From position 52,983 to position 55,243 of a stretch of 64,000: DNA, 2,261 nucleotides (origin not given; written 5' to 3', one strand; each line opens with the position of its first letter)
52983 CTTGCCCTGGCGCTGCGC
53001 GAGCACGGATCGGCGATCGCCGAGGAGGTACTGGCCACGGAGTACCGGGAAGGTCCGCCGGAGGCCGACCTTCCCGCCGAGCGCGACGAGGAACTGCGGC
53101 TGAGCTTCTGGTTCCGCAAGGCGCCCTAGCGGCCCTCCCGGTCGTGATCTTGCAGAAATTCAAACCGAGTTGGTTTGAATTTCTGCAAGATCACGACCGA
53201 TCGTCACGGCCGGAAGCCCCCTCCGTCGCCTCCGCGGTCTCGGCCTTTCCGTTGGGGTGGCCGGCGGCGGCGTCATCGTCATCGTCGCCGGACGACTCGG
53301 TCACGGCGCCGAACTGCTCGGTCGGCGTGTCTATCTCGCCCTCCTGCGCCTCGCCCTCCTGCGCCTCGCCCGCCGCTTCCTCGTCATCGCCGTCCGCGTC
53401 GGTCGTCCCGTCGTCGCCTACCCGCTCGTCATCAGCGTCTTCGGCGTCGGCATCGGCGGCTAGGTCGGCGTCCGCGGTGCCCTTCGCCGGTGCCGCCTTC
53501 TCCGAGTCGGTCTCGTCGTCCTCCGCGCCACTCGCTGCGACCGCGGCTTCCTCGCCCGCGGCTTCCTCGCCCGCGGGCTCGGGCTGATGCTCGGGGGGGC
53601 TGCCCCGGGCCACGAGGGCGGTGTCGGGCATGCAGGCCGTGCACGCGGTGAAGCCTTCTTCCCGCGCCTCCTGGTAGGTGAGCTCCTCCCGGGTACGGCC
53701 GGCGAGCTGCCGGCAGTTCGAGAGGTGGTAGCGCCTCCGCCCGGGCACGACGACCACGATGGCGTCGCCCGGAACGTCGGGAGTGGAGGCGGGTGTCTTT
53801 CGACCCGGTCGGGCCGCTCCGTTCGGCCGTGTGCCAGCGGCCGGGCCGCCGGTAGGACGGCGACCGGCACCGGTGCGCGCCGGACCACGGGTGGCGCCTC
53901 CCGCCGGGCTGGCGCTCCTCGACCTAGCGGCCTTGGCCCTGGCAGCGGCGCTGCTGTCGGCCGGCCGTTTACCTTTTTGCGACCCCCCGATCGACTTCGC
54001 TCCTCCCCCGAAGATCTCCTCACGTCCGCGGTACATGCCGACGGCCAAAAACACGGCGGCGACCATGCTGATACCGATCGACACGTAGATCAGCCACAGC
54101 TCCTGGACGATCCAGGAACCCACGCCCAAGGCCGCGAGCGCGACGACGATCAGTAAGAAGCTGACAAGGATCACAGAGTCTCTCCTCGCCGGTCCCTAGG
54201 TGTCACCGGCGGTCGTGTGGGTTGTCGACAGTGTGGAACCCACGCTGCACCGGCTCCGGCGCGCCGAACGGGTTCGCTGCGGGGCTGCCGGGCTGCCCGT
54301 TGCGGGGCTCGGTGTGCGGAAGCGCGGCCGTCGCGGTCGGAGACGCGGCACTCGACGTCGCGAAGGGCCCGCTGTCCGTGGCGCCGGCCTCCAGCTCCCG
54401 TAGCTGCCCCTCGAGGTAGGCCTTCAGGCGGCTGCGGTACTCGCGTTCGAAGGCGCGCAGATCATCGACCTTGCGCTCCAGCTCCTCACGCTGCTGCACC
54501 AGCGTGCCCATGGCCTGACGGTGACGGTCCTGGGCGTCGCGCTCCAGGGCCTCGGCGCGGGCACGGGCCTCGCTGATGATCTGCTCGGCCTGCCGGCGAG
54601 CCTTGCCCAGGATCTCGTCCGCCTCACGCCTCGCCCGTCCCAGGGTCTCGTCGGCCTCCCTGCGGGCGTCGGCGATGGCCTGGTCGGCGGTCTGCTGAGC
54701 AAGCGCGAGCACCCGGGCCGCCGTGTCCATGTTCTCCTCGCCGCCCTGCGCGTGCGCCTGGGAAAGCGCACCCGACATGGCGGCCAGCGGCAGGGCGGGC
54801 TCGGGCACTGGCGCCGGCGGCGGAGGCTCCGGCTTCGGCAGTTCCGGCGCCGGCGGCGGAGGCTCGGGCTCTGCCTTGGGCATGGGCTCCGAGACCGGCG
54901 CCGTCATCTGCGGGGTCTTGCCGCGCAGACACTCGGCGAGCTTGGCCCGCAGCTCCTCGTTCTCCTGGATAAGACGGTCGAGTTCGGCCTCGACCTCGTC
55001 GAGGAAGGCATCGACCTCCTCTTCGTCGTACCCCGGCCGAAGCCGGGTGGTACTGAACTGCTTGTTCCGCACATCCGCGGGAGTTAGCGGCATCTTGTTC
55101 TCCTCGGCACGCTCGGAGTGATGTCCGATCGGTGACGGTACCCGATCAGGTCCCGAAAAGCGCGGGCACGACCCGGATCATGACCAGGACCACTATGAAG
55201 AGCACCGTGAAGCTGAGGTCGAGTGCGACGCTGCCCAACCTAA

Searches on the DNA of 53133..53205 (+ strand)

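Call 42: search_dna_similar(query=window:53133-53205:+, collection=plasmids, mode=distant, max_evalue=1)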
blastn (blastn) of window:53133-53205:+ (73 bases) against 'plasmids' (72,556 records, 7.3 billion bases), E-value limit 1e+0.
Records with a match: 1; places in all: 1; records where one place covers at least 80% of the query: 0.
Best place of each record, by identity: 90-95% 1.
By first word of the organism name: Peteryoungia 1.
By predicted mobility (MOB-suite, as given by PLSDB): non-mobilizable 1.
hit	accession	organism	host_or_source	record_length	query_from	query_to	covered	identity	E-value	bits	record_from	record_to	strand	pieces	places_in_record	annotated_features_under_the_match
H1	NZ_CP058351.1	Peteryoungia desertarenae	Pure culture,Saline Desert Soil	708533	44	70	37%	92.6%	1e-1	41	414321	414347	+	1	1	class I SAM-dependent methyltransferase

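Call 43: search_dna_similar(query=window:53133-53205:+, collection=phages, mode=distant, max_evalue=1)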
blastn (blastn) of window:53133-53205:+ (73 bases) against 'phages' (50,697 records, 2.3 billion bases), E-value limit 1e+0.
No match.

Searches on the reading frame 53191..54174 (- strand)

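Call 32: search_protein_families(library=pfam, proteins=[window:53191-54174:-], max_evalue=0.001)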
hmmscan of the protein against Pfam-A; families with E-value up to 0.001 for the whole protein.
window:53191-54174:- (327 aa): 1 family
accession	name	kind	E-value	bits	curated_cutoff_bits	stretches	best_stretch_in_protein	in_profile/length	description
PF19746.4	DUF6233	-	0.00012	22.6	27.6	1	150-187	18-58/59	Family of unknown function (DUF6233)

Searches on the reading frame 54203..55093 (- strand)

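Call 32: search_protein_families(library=pfam, proteins=[window:54203-55093:-], max_evalue=0.001)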
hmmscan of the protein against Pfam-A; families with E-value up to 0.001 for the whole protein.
window:54203-55093:- (296 aa): 2 families
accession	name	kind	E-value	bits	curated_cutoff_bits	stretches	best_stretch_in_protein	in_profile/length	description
PF05103.18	DivIVA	-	2.1e-19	70.2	28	1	3-54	1-50/131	DivIVA protein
PF01442.23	Apolipoprotein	-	0.00092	19.4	90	0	110-239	16-142/190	Apolipoprotein A1/A4/E domain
